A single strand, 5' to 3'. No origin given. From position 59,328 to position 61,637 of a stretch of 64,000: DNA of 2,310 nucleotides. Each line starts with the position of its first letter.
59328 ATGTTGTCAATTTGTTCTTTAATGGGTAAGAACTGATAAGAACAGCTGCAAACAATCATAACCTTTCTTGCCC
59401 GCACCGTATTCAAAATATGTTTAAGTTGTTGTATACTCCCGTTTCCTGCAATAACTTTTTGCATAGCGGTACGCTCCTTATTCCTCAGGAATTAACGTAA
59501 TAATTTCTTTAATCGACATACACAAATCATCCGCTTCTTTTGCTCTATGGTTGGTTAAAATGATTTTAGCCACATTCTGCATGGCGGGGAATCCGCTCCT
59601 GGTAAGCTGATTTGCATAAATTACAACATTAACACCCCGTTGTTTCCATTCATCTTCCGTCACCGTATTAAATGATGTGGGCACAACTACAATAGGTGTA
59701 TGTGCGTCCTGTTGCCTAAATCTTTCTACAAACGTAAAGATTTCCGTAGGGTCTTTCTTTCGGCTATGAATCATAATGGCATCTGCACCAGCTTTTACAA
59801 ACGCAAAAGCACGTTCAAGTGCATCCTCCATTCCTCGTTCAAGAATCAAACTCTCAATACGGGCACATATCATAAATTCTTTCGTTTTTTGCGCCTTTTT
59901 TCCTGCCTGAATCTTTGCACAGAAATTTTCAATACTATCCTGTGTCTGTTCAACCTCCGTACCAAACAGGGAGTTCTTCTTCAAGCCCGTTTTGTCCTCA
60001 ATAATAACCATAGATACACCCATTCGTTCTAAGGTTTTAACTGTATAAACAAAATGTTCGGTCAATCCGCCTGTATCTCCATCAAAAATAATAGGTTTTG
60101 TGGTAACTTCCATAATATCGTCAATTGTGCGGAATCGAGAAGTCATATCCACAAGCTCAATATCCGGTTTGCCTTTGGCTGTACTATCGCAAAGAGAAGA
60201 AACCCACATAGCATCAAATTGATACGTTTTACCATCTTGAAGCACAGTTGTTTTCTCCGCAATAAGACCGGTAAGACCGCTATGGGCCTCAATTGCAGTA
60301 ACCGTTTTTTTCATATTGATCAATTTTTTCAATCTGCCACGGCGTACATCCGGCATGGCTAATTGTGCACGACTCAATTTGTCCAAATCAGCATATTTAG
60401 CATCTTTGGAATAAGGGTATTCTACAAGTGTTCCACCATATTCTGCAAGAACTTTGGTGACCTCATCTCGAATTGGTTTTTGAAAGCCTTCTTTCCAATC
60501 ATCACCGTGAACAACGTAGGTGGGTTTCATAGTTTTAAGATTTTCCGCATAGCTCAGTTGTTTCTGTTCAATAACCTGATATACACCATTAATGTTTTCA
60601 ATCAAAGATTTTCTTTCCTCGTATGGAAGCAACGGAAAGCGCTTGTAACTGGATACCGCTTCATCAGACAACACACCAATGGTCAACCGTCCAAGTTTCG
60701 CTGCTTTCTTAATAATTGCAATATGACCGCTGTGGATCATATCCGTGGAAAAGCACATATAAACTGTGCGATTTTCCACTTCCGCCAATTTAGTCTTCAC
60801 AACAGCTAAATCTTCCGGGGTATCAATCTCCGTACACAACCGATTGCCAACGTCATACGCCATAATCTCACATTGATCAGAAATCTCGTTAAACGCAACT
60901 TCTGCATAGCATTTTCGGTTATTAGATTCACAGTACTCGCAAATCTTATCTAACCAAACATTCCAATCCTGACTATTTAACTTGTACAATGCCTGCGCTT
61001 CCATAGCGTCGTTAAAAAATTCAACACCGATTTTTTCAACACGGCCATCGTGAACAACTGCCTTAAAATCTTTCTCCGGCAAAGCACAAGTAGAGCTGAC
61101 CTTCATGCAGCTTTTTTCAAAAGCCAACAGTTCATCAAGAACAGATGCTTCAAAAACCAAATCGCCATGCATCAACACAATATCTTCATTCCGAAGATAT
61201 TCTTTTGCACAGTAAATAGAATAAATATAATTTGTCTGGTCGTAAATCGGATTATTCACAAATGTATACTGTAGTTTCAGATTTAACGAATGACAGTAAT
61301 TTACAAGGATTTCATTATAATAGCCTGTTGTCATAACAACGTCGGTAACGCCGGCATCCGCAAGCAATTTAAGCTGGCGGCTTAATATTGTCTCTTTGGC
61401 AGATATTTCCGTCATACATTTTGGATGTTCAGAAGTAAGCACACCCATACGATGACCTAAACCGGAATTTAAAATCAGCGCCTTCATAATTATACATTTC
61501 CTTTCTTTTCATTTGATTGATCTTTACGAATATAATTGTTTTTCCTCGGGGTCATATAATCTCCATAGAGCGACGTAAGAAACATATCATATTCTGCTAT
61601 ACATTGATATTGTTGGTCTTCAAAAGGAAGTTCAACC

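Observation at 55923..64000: AT-rich island encoding phosphonate biosynthesis coupled to a LicD/GT4 glycan-decoration module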

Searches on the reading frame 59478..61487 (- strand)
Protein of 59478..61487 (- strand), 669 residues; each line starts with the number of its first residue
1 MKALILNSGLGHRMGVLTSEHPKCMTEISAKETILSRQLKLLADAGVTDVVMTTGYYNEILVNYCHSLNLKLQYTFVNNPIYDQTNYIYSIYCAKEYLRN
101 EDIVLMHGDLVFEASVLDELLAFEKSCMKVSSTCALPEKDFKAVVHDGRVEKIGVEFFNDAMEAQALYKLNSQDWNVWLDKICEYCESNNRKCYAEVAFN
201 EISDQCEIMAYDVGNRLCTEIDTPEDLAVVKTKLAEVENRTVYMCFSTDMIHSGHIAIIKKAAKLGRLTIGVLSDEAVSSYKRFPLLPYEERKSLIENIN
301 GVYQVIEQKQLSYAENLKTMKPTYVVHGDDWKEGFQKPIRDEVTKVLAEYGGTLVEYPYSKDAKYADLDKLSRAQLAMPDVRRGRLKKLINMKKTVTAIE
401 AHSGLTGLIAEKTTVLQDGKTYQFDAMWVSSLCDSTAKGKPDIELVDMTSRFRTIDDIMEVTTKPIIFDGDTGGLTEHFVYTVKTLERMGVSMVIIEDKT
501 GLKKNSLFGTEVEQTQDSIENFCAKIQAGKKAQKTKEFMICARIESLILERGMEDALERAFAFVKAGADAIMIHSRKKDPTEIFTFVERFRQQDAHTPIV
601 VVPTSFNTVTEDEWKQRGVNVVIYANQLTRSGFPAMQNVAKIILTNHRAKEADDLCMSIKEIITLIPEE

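Call 6: search_protein_families(library=pfam, proteins=[window:59478-61487:-], max_evalue=0.01)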
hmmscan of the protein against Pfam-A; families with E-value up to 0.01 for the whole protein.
window:59478-61487:- (669 aa): 4 families
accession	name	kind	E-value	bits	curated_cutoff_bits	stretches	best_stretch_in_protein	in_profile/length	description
PF13714.12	PEP_mutase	-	3.5e-54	184.3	31.5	1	386-643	1-239/240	Phosphoenolpyruvate phosphomutase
PF01467.32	CTP_transf_like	-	1.9e-13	51.2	21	1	249-346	7-105/133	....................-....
PF12804.13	NTP_transf_3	-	5.4e-10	40.1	27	1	3-122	1-109/160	MobA-like NTP transferase domain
PF00483.29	NTP_transferase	-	1.1e-07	32.2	21.2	1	2-126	1-126/245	Nucleotidyl transferase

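Call 7: search_protein_families(library=ncbifam, proteins=[window:59478-61487:-], max_evalue=0.01)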
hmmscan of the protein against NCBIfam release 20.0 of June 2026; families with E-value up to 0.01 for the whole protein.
window:59478-61487:- (669 aa): 26 families (the best 25 are shown)
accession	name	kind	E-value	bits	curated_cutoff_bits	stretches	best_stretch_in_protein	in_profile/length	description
TIGR02320.1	PEP_mutase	equivalog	1.6e-121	404.7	319.55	1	386-668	1-282/284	phosphoenolpyruvate mutase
TIGR02321.1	Pphn_pyruv_hyd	equivalog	5.2e-41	140.6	374.4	1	393-666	14-276/290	phosphonopyruvate hydrolase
TIGR02317.1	prpB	equivalog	6.1e-26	91.3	354.4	1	384-649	3-253/285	methylisocitrate lyase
NF008455.0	PRK11320.1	equivalog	2.4e-21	76.3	353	1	407-648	25-259/295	methylisocitrate lyase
NF041135.1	IPPtranDIPPsyn_Thcocales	equivalog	3.8e-18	65.7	580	1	1-234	1-217/419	bifunctional L-myo-inositol-1-phosphate cytidylyltransferase/CDP-L-myo-inositol myo-inositolphosphotransferase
TIGR03992.1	Arch_glmU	subfamily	2.4e-15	56.3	292.1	1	1-152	1-148/393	bifunctional sugar-1-phosphate nucleotidylyltransferase/acetyltransferase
NF041313.1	UDPGP_AglF_Halo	equivalog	1.1e-11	44.6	400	1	1-121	1-116/234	UTP--glucose-1-phosphate uridylyltransferase AglF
TIGR02199.1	rfaE_dom_II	equivalog_domain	5.4e-11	42.5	181.5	1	243-362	15-132/144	D-glycero-beta-D-manno-heptose 1-phosphate adenylyltransferase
TIGR00125.1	cyt_tran_rel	domain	1.8e-10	40.9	27.7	1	249-300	9-60/65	adenylyltransferase/cytidyltransferase family protein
NF045761.1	NAMPUrTaseMurU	equivalog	8.3e-10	38.9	250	1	1-115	1-113/226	N-acetylmuramate alpha-1-phosphate uridylyltransferase MurU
TIGR02623.1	G1P_cyt_trans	equivalog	8.5e-10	38.5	300.25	1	1-71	1-70/255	glucose-1-phosphate cytidylyltransferase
TIGR01518.1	g3p_cytidyltrns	equivalog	1.8e-09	37.8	165.4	1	248-343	7-103/125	glycerol-3-phosphate cytidylyltransferase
TIGR02319.1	CPEP_Pphonmut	equivalog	3.4e-09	36.4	420.05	1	433-647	47-251/294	carboxyvinyl-carboxyphosphonate phosphorylmutase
NF001985.0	PRK00777.1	subfamily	4.1e-09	36.7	104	1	249-298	14-64/157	pantetheine-phosphate adenylyltransferase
NF052502.1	man1P_GTase_Rv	exception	4.4e-09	35.7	440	1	2-118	2-116/352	mannose-1-phosphate guanylyltransferase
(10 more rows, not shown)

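Call 8: search_solved_structures(query=window:59478-61487:-, max_evalue=0.001)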
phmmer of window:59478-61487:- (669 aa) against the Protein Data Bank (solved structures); distinct sequences matched with E-value up to 0.001: 26.
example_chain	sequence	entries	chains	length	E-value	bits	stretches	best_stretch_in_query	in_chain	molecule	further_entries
5x3d_A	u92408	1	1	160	1.2e-40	142.8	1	239-361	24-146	Phosphoenolpyruvate phosphomutase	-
1m1b_A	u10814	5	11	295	1.2e-37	132.9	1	384-665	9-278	PHOSPHOENOLPYRUVATE PHOSPHOMUTASE | PROTEIN (PHOSPHOENOLPYRUVATE MUTASE)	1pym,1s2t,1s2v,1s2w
5unc_A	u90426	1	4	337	1.4e-37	132.7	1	385-656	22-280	PHOSPHOENOLPYRUVATE PHOSPHOMUTASE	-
1s2u_A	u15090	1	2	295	1.4e-36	129.4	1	384-665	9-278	Phosphoenolpyruvate phosphomutase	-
2dua_A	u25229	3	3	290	1.7e-34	122.5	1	404-666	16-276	Phosphonopyruvate hydrolase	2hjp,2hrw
4iqd_A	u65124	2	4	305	5.1e-13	51.6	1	401-652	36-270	Carboxyvinyl-carboxyphosphonate phosphorylmutase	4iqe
1o5q_A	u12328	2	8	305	4.9e-12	48.3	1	436-646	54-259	Probable methylisocitrate lyase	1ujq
6t4v_C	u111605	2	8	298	8.9e-12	47.5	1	424-652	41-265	2-methylisocitrate lyase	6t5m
1xg3_A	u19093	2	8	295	3.7e-11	45.4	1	436-647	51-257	Probable methylisocitrate lyase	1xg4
1mum_A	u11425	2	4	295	8.8e-11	44.2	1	436-647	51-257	2-methylisocitrate lyase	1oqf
3eoo_A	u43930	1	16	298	9e-11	44.1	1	423-631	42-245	Methylisocitrate lyase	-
1jyk_A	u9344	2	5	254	4.8e-09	38.4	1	1-104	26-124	CTP:phosphocholine Cytidylyltransferase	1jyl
9hra_A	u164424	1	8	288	1.6e-08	36.7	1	422-630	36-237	2-methylisocitrate lyase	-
9hgk_A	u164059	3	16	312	2e-08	36.4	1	422-630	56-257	2-methylisocitrate lyase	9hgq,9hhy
3elb_A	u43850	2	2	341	2.8e-08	35.9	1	247-330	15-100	Ethanolamine-phosphate cytidylyltransferase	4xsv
1coz_A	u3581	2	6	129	3.2e-06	29.1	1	247-341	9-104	PROTEIN (GLYCEROL-3-PHOSPHATE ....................) | glycerol-3-phosphate cytidylyltransferase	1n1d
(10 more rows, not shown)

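Call 9: find_encoding_contigs(protein=window:59478-61487:-, flank=10000, max_places=6)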
Protein window:59478-61487:- (669 aa): 6 contigs read that carry it; 4 places shown.
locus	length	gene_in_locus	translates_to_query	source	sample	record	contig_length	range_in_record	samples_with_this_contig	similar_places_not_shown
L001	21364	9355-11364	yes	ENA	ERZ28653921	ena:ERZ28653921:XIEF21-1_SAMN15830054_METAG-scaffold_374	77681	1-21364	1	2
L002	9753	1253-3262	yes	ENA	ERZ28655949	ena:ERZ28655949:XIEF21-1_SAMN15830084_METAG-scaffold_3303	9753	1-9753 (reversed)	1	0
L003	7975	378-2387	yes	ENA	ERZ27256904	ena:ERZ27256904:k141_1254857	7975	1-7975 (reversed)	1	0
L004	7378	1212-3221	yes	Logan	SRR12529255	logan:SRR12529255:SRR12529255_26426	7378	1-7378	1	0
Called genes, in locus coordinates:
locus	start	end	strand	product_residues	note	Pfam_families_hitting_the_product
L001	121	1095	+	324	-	PF05368:NmrA, PF01073:3Beta_HSD, PF01370:Epimerase, PF02719:Polysacc_synt_2, PF04321:RmlD_sub_bind (weak), PF07993:NAD_binding_4, PF13460:NAD_binding_10, PF16363:GDP_Man_Dehyd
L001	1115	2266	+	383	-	PF13439:Glyco_transf_4, PF13579:Glyco_trans_4_4 (faint), PF20706:GT4-conflict, PF00534:Glycos_transf_1, PF13692:Glyco_trans_1_4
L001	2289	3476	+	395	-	PF04932:Wzy_C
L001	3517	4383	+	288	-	PF04991:LicD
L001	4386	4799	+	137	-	PF01467:CTP_transf_like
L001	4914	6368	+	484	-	PF01943:Polysacc_synt, PF13440:Polysacc_synt_3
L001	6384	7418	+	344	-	PF00733:Asn_synthase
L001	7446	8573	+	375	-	PF13579:Glyco_trans_4_4 (weak), PF13439:Glyco_transf_4, PF13477:Glyco_trans_4_2 (weak), PF20706:GT4-conflict (weak), PF00534:Glycos_transf_1, PF13692:Glyco_trans_1_4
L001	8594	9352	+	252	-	PF04991:LicD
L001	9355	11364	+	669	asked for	PF00483:NTP_transferase, PF12804:NTP_transf_3, PF01467:CTP_transf_like, PF13714:PEP_mutase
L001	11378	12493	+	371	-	PF00465:Fe-ADH, PF13685:Fe-ADH_2, PF25137:ADH_Fe_C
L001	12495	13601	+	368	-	PF02776:TPP_enzyme_N, PF02775:TPP_enzyme_C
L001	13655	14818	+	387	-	PF14907:NTP_transf_5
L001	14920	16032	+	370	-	PF05222:AlaDh_PNT_N, PF01262:AlaDh_PNT_C, PF02826:2-Hacid_dh_C (weak)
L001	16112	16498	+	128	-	PF04892:VanZ-LLP1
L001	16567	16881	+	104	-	-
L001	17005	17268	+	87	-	PF00312:Ribosomal_S15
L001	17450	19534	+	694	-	PF01138:RNase_PH, PF03725:RNase_PH_C, PF03726:PNPase, PF01138:RNase_PH, PF00013:KH_1, PF00575:S1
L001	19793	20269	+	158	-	PF13240:Zn_Ribbon_1 (weak)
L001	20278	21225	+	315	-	PF04166:PdxA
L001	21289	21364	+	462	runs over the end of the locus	PF20769:YPEB_N, PF14620:YPEB_PepSY1-2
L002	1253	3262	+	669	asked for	PF00483:NTP_transferase, PF12804:NTP_transf_3, PF01467:CTP_transf_like, PF13714:PEP_mutase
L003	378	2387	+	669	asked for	PF00483:NTP_transferase, PF12804:NTP_transf_3, PF01467:CTP_transf_like, PF13714:PEP_mutase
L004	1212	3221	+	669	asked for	PF00483:NTP_transferase, PF12804:NTP_transf_3, PF01467:CTP_transf_like, PF13714:PEP_mutase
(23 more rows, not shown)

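Call 23: search_protein_families(library=pfam, proteins=[L010:6551-7540:+, L069:16644-17840:+, L071:14250-14966:+, L043:1372-1908:+, L008:17836-19020:+, L054:15957-17090:+, L001:6384-7418:+, L001:4386-4799:+, L001:3517-4383:+, L001:2289-3476:+], max_evalue=0.001)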
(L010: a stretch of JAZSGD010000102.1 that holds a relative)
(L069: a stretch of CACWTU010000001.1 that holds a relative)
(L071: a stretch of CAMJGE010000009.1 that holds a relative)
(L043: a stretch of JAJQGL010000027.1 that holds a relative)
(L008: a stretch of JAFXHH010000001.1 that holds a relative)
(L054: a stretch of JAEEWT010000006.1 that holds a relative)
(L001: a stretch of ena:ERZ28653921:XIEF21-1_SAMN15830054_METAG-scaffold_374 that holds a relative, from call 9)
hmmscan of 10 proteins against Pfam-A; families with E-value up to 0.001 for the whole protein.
L010:6551-7540:+ (329 aa): 3 families
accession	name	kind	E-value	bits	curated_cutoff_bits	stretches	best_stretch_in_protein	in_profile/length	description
PF00535.33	Glycos_transf_2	-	5.5e-36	124.5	23.3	1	4-171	1-164/168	Glycosyl transferase family 2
PF10111.15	Glyco_tranf_2_2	-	1.8e-13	51.1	27.3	1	4-102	1-103/276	Glycosyltransferase like family 2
PF13641.12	Glyco_tranf_2_3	-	5.5e-11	43.3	27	1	3-104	3-110/230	Glycosyltransferase like family 2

L069:16644-17840:+ (398 aa): 1 family
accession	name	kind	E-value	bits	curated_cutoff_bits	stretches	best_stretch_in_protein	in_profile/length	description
PF04464.20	Glyphos_transf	-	2e-53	182.1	22.1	1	13-366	3-338/367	CDP-Glycerol:Poly(glycerophosphate) glycerophosphotransferase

L071:14250-14966:+ (238 aa): 1 family
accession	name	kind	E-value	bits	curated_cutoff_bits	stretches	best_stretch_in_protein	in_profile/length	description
PF04991.19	LicD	-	4.4e-08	33.9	22.6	1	61-111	7-57/227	LicD family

L043:1372-1908:+ (178 aa): 2 families
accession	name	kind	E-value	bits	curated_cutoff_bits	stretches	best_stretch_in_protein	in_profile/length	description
PF00132.30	Hexapep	-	7.1e-13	48.1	27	1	125-159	2-36/36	Bacterial transferase hexapeptide (six repeats)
PF14602.12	Hexapep_2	-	3.9e-05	23.7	27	1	125-159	2-34/34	Hexapeptide repeat of succinyl-transferase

L008:17836-19020:+ (394 aa): 1 family
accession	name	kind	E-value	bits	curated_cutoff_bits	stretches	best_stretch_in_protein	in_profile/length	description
PF02350.25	Epimerase_2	-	2.9e-76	257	30.6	1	41-379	6-346/347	UDP-N-acetylglucosamine 2-epimerase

L054:15957-17090:+ (377 aa): 3 families
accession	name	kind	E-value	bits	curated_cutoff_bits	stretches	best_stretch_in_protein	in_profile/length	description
PF01041.23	DegT_DnrJ_EryC1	-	3.4e-98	329.6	19.8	1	15-369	4-356/360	DegT/DnrJ/EryC1/StrS aminotransferase family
PF00155.27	Aminotran_1_2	-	6.7e-06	26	19.7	1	33-228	40-248/361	Aminotransferase class I and II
PF00266.25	Aminotran_5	-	1.3e-05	24.8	21.5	1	56-165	67-180/371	Aminotransferase class-V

L001:6384-7418:+ (344 aa): 1 family
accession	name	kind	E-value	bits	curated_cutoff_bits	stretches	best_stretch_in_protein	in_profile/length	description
PF00733.27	Asn_synthase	-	1.7e-14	54.7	21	1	60-181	14-139/354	Asparagine synthase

L001:4386-4799:+ (137 aa): 1 family
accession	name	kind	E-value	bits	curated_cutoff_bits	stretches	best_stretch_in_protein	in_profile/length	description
PF01467.32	CTP_transf_like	-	6.1e-20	72.2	21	1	5-129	1-131/133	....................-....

L001:3517-4383:+ (288 aa): 1 family
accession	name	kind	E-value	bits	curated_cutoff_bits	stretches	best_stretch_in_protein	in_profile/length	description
PF04991.19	LicD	-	4.2e-20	73.3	22.6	1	40-253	1-227/227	LicD family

L001:2289-3476:+ (395 aa): 1 family
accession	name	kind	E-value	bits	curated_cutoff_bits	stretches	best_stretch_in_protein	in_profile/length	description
PF04932.20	Wzy_C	-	3.1e-20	72.9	31.7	1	181-324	3-149/149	O-Antigen ligase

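Call 49: search_protein_families(library=ncbifam, proteins=[L001:6384-7418:+, L001:4386-4799:+, L001:121-1095:+, L001:3517-4383:+, L001:4914-6368:+, L001:1115-2266:+], max_evalue=0.00001)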
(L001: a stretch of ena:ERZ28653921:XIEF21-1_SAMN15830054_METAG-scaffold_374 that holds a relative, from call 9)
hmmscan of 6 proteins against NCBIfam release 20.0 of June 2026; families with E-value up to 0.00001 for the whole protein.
L001:6384-7418:+ (344 aa): 1 family
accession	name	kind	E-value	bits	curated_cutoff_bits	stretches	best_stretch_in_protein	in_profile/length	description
TIGR01536.1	asn_synth_AEB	equivalog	4.7e-14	52.3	267.1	1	64-179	253-373/517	asparagine synthase (glutamine-hydrolyzing)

L001:4386-4799:+ (137 aa): 7 families
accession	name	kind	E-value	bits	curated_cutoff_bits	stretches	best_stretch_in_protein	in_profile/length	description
TIGR01518.1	g3p_cytidyltrns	equivalog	2e-27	95.8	165.4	1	6-131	3-124/125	glycerol-3-phosphate cytidylyltransferase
TIGR02199.1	rfaE_dom_II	equivalog_domain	4.7e-19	68.6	181.5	1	3-131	13-141/144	D-glycero-beta-D-manno-heptose 1-phosphate adenylyltransferase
TIGR00125.1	cyt_tran_rel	domain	4.7e-16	58.7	27.7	1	3-66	1-63/65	adenylyltransferase/cytidyltransferase family protein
NF008454.0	PRK11316.1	equivalog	1.9e-14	53.2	521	1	5-133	344-472/475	bifunctional D-glycero-beta-D-manno-heptose-7-phosphate kinase/D-glycero-beta-D-manno-heptose 1-phosphate adenylyltransferase HldE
NF001985.0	PRK00777.1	subfamily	4.9e-11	42.9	104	1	8-77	11-80/157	pantetheine-phosphate adenylyltransferase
NF002250.0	PRK01170.1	subfamily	2.2e-07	30.7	489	1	7-74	6-70/322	bifunctional pantetheine-phosphate adenylyltransferase/NTP phosphatase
TIGR01510.1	coaD_prev_kdtB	equivalog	1.1e-06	28.8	103.3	1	7-90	5-85/155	pantetheine-phosphate adenylyltransferase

L001:121-1095:+ (324 aa): 23 families
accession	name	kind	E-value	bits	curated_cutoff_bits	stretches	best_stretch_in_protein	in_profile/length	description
NF011728.1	PRK15181.1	equivalog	1.2e-94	317.2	760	1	14-322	18-339/348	Vi polysaccharide biosynthesis UDP-N-acetylglucosaminuronic acid C-4 epimerase TviC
TIGR01181.1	dTDP_gluc_dehyt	equivalog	1.2e-51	175.7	365.1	1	14-323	2-314/321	dTDP-glucose 4,6-dehydratase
TIGR01179.1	galE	equivalog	1.3e-50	172.2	262.3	1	15-320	3-325/332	UDP-glucose 4-epimerase GalE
TIGR04180.1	EDH_00030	hypoth_equivalog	5.5e-50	170.1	475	1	15-307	2-296/297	NAD-dependent 4,6-dehydratase LegB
TIGR02197.1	heptose_epim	equivalog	3.6e-40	138.1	274.6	1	15-322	2-315/316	ADP-glyceromanno-heptose 6-epimerase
NF007956.0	PRK10675.1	subfamily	2.6e-34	118.9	394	1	14-307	3-316/338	UDP-glucose 4-epimerase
NF007490.0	PRK10084.1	subfamily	3.2e-26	92.2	649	1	15-323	4-337/361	dTDP-glucose 4,6-dehydratase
NF007582.0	PRK10217.1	equivalog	9.7e-26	90.7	698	1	14-323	4-334/355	dTDP-glucose 4,6-dehydratase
NF042422.1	oxyalk_red_OleD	equivalog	6.9e-25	88.1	580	1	15-272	4-251/329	2-alkyl-3-oxoalkanoate reductase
TIGR03466.1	HpnA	hypoth_equivalog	2.6e-23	82.4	367.65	1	15-178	4-163/327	hopanoid-associated sugar epimerase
NF008360.0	PRK11150.1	equivalog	3.2e-22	79.1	452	1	14-267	2-250/310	ADP-glyceromanno-heptose 6-epimerase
NF042423.1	oxyalk_red_Shew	equivalog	6.1e-18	65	580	1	14-249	11-231/331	2-alkyl-3-oxoalkanoate reductase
NF052578.1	StrlDmthSdmBMthl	equivalog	1.1e-16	61.5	600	1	15-174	4-151/328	sterol demethylase protein SdmB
TIGR02622.1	CDP_4_6_dhtase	equivalog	1.8e-14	53.6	278.45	1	13-321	6-331/352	CDP-glucose 4,6-dehydratase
NF047922.1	GDPFucSynFcl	equivalog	3e-14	53.2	500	1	84-323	58-304/308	GDP-L-fucose synthase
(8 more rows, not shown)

L001:3517-4383:+ (288 aa): 1 family
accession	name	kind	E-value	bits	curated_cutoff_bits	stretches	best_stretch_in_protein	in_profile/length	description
NF045866.1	GGPL_Ptran_Mf1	equivalog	2.6e-15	57.2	225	1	28-254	4-220/240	diacylglycerol cholinephosphotransferase Mf1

L001:4914-6368:+ (484 aa): 3 families
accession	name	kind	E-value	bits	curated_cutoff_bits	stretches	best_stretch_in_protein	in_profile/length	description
NF058658.1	Oglyco_Wzx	exception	1.2e-82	278.5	720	1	6-465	4-463/478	O-glycosylation flippase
NF007773.0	PRK10459.1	equivalog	1.1e-55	189.5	273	1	8-465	3-467/492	MOP flippase family protein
NF047674.1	TeichurnBiosyTuaB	equivalog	3.6e-50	171.4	580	1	7-459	3-463/469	teichuronic acid biosynthesis protein TuaB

L001:1115-2266:+ (383 aa): 25 families
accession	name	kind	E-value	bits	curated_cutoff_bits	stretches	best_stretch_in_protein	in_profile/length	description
NF050063.1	ProtGlycPglJ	equivalog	1.1e-36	126.8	500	1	11-375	2-361/363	N-acetylgalactosamine-N,N'-diacetylbacillosaminyl-diphospho-undecaprenol 4-alpha-N-acetylgalactosaminyltransferase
TIGR03088.1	stp2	hypoth_equivalog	1.4e-22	80.3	409.05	1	13-377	4-370/374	TIGR03088 family PEP-CTERM/XrtA system glycosyltransferase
TIGR04157.1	glyco_rSAM_CFB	subfamily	6e-22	78.2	400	1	111-376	141-405/406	TIGR04157 family glycosyltransferase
NF050056.1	ProtGlycPglH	equivalog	8.8e-21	74.4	600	1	13-379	3-352/354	GalNAc-alpha-(1->4)-GalNAc-alpha-(1->3)-diNAcBac-PP-undecaprenol alpha-1,4-N-acetyl-D-galactosaminyltransferase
TIGR03999.1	thiol_BshA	equivalog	1.7e-19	70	273.7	1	137-377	139-370/375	N-acetyl-alpha-D-glucosaminyl L-malate synthase BshA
NF007396.0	PRK09922.1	equivalog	1.1e-18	67.3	385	1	21-301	14-295/361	lipopolysaccharide 1,6-galactosyltransferase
NF038011.1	PelF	equivalog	1.2e-18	67.5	100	1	137-367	252-478/489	GT4 family glycosyltransferase PelF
NF041876.1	EPS_EpsE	equivalog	2.5e-16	59.9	400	1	134-355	153-370/389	exopolysaccharide biosynthesis GT4 family glycosyltransferase EpsE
TIGR04047.1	MSMEG_0565_glyc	hypoth_equivalog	5e-16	58.7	259.85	1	44-308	34-318/373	MSMEG_0565 family glycosyltransferase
TIGR03449.1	mycothiol_MshA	equivalog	2.7e-15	56.2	462.5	1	139-379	161-402/406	D-inositol-3-phosphate glycosyltransferase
NF046085.1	XrtY_assoc_Gly1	equivalog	4.5e-15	55.4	400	1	169-299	186-316/387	XrtY-associated glycosyltransferase XYAG1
NF047684.1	TeichurnBiosyTuaC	equivalog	5e-15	55.3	550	1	140-305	162-327/391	teichuronic acid biosynthesis protein TuaC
NF047880.1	glyco_SdgA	exception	3.1e-12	45.8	800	1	163-372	286-482/488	serine-aspartate repeat adhesin O-glycosyltransferase SdgA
NF011726.0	PRK15179.1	equivalog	3.3e-12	45.5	733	1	211-379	535-693/694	Vi polysaccharide biosynthesis protein TviE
NF047881.1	glyco_SdgB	exception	1.1e-11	44.1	800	1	193-372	321-488/496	serine-aspartate repeat adhesin O-glycosyltransferase SdgB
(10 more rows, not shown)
